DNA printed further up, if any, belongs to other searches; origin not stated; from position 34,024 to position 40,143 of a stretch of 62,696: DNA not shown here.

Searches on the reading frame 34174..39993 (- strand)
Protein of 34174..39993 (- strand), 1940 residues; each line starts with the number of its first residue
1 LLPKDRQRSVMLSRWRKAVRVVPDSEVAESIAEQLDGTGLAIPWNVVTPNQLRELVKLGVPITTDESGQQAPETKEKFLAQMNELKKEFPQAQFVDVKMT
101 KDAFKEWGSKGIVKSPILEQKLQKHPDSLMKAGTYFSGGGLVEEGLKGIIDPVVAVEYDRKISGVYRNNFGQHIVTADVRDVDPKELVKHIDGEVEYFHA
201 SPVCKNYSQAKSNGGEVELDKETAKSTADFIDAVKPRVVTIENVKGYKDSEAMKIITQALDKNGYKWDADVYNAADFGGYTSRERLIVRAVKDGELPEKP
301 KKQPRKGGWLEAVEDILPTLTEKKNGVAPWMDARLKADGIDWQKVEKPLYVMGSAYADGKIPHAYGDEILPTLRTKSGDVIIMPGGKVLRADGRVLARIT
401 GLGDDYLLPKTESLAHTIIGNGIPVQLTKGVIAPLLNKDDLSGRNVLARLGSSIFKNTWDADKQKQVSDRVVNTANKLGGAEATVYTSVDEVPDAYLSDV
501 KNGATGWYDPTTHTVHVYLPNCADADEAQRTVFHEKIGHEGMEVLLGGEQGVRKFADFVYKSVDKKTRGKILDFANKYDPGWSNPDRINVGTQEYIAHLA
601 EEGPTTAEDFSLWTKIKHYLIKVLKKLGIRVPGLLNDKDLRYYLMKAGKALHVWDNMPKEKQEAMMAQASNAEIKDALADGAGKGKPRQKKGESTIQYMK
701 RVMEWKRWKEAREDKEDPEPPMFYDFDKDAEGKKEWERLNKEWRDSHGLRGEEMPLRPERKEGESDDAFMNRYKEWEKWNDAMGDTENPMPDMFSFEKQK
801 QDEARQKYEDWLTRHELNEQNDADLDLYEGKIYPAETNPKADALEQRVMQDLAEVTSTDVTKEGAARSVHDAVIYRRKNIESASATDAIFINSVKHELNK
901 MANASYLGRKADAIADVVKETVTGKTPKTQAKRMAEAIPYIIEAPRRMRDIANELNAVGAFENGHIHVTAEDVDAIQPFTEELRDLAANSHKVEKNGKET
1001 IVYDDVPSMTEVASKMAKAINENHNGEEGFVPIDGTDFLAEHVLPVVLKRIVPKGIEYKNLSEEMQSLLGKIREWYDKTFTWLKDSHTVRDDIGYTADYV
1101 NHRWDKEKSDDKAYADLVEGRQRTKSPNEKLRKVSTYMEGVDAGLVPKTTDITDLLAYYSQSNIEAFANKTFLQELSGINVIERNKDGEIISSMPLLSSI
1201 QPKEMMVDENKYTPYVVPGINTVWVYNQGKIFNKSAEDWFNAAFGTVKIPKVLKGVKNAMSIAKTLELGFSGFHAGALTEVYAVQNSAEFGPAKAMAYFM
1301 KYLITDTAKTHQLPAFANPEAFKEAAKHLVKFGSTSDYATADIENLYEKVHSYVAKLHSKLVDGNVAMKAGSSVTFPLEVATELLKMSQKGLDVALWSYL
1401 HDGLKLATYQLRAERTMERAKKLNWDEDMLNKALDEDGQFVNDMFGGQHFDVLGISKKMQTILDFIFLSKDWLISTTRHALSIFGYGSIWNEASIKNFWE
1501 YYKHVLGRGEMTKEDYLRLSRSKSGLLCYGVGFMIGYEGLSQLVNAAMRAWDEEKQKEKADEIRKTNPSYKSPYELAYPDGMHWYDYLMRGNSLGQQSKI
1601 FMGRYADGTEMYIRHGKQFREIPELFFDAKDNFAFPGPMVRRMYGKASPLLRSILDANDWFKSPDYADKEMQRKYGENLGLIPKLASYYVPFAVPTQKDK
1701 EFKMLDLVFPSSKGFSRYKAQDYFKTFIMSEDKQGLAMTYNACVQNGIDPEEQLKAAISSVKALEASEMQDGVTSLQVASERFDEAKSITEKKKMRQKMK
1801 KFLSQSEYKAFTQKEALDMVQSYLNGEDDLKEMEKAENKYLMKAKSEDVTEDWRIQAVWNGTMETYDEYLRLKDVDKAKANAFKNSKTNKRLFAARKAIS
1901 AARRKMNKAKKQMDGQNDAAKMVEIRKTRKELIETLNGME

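Call 82: search_protein_families(library=pfam, max_evalue=0.01, proteins=[window:34174-39993:-])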
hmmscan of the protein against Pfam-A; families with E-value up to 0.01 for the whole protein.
window:34174-39993:- (1940 aa): 1 family
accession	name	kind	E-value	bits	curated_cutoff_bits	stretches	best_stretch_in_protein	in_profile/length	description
PF00145.23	DNA_methylase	-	1.9e-26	93.7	22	1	136-432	7-319/324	C-5 cytosine-specific DNA methylase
